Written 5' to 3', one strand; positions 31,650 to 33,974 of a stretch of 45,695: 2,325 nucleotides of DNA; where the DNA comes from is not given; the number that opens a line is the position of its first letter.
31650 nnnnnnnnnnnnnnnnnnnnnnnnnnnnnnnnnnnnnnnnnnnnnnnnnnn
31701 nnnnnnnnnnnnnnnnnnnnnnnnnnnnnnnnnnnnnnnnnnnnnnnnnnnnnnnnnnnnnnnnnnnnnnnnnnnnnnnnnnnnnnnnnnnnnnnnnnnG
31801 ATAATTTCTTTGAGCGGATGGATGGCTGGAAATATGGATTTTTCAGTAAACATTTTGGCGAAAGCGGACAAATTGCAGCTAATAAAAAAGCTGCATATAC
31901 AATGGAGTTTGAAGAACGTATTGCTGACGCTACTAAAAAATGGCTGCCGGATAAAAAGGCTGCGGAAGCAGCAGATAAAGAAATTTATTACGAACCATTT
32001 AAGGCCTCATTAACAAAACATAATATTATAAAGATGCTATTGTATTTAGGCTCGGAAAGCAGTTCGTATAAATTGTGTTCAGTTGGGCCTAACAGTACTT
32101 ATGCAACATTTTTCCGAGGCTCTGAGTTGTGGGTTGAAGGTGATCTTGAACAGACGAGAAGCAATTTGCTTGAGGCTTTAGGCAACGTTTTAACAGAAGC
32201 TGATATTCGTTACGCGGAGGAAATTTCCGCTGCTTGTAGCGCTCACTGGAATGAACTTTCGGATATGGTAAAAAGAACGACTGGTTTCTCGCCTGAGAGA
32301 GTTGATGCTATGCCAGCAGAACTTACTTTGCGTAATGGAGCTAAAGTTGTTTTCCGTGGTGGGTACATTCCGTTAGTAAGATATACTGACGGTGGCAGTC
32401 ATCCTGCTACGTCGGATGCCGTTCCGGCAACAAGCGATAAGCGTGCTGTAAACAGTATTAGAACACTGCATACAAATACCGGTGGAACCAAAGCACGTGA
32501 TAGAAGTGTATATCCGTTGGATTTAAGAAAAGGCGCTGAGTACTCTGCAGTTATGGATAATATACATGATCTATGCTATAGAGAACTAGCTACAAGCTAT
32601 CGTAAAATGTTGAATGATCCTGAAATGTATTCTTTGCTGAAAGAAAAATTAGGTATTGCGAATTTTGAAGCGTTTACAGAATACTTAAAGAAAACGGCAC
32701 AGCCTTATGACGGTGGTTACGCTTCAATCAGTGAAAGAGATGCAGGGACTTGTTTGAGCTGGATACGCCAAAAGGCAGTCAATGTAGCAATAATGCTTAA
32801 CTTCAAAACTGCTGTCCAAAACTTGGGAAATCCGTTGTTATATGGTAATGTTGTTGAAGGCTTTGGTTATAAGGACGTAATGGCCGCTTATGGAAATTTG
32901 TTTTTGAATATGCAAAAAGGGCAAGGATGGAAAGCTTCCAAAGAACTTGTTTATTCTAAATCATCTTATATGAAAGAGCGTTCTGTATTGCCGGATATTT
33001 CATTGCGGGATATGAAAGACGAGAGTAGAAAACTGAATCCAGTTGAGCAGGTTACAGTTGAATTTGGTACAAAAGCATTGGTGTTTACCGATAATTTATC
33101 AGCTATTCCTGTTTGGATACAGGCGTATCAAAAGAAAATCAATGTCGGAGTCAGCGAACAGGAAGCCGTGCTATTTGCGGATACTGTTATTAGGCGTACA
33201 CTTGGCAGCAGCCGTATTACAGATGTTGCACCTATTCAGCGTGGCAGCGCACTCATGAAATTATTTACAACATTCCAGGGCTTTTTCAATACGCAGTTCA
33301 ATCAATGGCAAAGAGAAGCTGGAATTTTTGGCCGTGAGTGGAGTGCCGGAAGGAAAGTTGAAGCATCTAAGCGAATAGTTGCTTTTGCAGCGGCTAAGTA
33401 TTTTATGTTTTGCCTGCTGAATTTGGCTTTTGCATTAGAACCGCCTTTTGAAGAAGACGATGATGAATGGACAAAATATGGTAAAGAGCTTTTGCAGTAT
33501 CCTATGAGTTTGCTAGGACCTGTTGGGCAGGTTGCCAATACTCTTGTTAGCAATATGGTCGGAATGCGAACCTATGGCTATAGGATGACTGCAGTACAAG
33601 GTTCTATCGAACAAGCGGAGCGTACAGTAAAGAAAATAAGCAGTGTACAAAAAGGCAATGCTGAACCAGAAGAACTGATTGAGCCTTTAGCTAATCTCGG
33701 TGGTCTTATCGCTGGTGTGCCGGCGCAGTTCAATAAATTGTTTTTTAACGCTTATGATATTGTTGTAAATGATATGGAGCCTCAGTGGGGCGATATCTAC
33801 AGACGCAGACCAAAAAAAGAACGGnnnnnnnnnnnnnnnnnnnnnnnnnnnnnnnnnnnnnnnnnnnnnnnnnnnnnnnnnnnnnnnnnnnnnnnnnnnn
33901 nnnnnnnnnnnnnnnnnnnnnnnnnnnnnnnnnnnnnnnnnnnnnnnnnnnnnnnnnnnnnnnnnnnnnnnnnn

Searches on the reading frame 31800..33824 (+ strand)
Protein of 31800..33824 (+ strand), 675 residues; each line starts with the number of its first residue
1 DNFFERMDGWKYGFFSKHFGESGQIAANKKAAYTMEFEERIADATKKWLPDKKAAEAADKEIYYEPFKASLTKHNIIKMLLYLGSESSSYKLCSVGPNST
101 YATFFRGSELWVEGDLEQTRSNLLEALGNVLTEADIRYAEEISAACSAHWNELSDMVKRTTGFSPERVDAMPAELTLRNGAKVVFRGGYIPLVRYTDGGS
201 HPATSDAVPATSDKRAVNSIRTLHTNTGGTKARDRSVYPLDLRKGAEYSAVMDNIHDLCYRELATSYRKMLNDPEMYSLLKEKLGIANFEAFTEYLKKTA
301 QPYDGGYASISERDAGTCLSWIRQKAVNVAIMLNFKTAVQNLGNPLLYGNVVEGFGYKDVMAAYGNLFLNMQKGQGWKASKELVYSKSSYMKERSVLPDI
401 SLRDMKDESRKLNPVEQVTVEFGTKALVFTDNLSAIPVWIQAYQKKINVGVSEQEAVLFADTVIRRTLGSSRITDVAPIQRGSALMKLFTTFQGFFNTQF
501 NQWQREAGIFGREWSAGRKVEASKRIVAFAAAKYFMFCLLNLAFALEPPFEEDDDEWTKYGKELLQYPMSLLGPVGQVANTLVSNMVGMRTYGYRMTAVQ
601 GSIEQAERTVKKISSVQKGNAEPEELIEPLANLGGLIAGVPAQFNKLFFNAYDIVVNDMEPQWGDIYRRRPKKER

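Call 12: search_dna_similar(query=window:31800-33824:+, collection=phages, mode=protein, max_rows=25)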
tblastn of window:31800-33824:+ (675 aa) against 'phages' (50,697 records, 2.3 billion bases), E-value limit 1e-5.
Records with a match: 30; places in all: 30; records where one place covers at least 80% of the query: 7.
Best place of each record, by identity: <60% 30.
By first word of the organism name: Xanthomonas 7; Vibrio 6; Pseudomonas 5; Bordetella 5; Caulobacter 4; Caudoviricetes 2; Cobetia 1.
By host as written in the record: - 10; Vibrio splendidus 3; Caulobacter vibrioides CB15 3; Xanthomonas citri 3; Bordetella bronchiseptica 2; Pseudomonas fluorescens UFV 041 2; Vibrio variabilis R-40492 1; Vibrio crassostreae 1; and 5 more.
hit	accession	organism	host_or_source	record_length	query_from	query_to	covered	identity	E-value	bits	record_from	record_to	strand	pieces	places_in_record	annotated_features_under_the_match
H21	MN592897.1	Vibrio phage MZH0603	Vibrio variabilis R-40492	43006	62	660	89%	23.6%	4e-16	89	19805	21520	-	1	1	coil containing protein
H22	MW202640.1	Caudoviricetes sp.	Manatee Spring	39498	7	593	87%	23.9%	1e-18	97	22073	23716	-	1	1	crystallin beta/gamma motif-containing protein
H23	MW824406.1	Vibrio phage PS25B.1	Vibrio crassostreae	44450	62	656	88%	23.4%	4e-16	89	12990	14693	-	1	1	hypothetical protein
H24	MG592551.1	Vibrio phage 1.185.O._10N.286.49.C2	Vibrio sp.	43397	69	642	85%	22.9%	2e-13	80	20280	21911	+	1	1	coil containing protein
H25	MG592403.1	Vibrio phage 1.021.A._10N.222.51.F9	Vibrio splendidus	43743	62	613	82%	21.9%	2e-13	81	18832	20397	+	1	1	coil containing protein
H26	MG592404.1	Vibrio phage 1.021.B._10N.222.51.F9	Vibrio splendidus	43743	62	613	82%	21.9%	2e-13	81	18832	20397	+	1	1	coil containing protein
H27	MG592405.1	Vibrio phage 1.021.C._10N.222.51.F9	Vibrio splendidus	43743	62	613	82%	21.9%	2e-13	81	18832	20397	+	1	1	coil containing protein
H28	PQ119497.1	Cobetia phage Carin1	Cobetia marina DSMZ4741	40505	124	584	68%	25.3%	1e-15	87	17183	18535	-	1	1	hypothetical protein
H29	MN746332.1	Caulobacter phage SR18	Caulobacter vibrioides CB15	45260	124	607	72%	23.8%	3e-23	111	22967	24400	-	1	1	hypothetical protein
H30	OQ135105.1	Caulobacter phage BL94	Caulobacter vibrioides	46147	124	607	72%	23.8%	3e-23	111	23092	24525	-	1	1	BL94_gp037c: lysis protein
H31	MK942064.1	Caulobacter phage Jess A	Caulobacter vibrioides CB15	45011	124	593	70%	24.2%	3e-23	111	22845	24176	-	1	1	lysis protein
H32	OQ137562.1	Caulobacter phage RapA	Caulobacter vibrioides CB15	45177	124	593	70%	24.2%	3e-23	111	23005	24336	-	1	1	RapA_gp039c: lysis protein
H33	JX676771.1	Pseudomonas phage AF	soil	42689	62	487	63%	24.2%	1e-12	78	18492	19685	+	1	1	hypothetical protein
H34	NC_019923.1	Pseudomonas phage AF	soil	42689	62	487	63%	24.2%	1e-12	78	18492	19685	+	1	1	hypothetical protein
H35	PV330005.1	Bordetella phage vB_BbrP_003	Bordetella bronchiseptica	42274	7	488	71%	21.3%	3e-12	77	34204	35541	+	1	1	hypothetical protein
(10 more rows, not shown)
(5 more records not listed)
